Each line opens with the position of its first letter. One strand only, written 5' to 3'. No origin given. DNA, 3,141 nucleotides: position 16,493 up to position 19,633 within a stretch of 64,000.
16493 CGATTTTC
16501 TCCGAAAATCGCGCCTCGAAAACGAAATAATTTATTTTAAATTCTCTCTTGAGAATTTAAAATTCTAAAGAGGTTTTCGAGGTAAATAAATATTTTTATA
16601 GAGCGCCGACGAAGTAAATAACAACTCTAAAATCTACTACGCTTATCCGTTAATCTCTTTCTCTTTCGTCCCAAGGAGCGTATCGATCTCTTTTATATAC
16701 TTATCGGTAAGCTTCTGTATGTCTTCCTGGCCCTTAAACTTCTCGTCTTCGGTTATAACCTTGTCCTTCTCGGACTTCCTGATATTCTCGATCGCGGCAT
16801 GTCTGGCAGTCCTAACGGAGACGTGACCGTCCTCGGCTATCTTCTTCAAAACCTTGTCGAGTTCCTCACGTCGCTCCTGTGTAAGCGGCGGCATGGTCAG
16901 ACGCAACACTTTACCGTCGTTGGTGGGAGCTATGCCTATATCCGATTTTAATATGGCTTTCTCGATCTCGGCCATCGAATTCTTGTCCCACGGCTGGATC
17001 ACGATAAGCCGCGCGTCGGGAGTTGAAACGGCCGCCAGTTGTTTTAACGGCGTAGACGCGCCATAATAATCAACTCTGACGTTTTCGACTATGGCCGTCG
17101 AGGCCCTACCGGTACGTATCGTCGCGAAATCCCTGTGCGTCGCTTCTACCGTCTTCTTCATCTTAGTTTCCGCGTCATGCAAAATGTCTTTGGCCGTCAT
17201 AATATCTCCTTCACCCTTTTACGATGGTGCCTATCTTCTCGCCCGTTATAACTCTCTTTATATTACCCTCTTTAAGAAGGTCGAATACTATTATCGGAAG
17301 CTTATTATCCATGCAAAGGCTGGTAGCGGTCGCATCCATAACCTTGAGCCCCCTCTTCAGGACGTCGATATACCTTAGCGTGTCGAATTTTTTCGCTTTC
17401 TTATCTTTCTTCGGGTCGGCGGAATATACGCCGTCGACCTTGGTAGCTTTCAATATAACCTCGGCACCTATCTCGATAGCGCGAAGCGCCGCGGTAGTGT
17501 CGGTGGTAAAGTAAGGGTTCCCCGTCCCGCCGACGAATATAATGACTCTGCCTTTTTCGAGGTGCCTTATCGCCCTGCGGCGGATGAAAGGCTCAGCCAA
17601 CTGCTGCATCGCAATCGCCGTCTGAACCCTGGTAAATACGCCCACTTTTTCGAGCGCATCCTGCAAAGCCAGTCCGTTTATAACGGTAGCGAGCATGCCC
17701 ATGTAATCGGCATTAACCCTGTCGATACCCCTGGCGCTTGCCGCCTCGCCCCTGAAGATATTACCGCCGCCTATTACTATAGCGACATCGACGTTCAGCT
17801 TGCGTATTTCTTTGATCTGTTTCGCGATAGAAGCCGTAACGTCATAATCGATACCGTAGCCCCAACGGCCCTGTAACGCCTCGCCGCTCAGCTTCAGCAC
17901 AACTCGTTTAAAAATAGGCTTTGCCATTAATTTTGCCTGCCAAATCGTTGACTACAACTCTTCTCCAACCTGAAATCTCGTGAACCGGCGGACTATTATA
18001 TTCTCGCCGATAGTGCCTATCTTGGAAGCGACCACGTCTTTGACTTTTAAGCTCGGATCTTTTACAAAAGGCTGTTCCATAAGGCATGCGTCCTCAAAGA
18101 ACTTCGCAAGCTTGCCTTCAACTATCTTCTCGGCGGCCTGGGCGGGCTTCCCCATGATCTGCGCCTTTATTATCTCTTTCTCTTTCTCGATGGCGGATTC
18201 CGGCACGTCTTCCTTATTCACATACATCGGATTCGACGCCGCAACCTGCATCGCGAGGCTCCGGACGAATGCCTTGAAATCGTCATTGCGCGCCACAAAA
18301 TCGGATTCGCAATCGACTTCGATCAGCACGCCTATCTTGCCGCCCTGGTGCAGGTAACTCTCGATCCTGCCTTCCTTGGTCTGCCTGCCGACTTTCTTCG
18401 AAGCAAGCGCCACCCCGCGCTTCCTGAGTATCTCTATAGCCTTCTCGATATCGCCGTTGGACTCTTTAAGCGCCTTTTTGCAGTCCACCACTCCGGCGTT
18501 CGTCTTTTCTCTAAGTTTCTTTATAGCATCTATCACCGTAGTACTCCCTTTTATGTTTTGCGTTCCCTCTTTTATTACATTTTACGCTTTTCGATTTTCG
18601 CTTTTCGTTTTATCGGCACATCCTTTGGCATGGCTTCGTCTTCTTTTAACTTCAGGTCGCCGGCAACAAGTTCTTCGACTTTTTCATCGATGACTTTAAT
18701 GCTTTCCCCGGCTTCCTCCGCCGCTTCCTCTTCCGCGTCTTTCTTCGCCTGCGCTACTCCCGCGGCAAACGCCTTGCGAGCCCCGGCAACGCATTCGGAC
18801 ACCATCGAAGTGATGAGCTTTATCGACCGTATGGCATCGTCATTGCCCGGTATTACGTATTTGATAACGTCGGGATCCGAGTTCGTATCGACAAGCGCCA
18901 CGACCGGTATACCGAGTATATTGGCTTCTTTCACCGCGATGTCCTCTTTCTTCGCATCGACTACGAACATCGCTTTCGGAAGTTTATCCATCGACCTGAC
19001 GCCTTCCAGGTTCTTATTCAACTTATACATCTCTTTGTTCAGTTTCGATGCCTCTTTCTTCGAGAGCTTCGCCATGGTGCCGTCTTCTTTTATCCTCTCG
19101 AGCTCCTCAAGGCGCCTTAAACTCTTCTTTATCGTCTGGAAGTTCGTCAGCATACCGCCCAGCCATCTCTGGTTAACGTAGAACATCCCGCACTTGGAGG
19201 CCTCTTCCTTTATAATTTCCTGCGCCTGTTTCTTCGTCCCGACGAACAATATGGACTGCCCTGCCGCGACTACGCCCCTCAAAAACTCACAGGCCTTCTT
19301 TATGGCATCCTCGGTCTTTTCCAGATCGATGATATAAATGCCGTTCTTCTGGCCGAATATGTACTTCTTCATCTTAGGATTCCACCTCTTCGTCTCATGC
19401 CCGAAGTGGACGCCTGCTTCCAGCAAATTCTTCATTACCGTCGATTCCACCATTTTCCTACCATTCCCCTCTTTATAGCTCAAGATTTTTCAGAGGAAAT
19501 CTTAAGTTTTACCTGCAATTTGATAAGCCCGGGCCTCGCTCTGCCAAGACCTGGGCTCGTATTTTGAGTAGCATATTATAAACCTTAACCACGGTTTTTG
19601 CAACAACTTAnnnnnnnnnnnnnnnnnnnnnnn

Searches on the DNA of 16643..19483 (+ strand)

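Call 18: search_dna_similar(query=window:16643-19483:+, collection=ecoli_genomes, mode=distant, max_rows=3)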
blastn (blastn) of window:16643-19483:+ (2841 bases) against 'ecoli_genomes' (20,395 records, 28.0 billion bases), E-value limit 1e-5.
Records with a match: 5425; places in all: 5425; records where one place covers at least 80% of the query: 0.
Genomes with a match: 5425 of 5426; with a place that covers at least 80% of the query: 0. Places per genome that has any: lowest 1, median 1, highest 1. On chromosomes: 5422 places; on plasmids: 3.
Best place of each record, by identity: 60-80% 5425.
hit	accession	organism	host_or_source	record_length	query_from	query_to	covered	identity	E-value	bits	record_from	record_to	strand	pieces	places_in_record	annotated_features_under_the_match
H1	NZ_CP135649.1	Escherichia coli strain TUM14664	missing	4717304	761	898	5%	71.7%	6e-9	74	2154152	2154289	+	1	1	pyrH: UMP kinase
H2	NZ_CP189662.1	Escherichia coli strain 102651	Homo sapiens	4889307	761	898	5%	71.7%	6e-9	74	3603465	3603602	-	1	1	pyrH: UMP kinase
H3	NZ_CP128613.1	Escherichia coli strain WL297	Homo sapiens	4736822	761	898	5%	71.0%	8e-8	70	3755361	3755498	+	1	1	pyrH: UMP kinase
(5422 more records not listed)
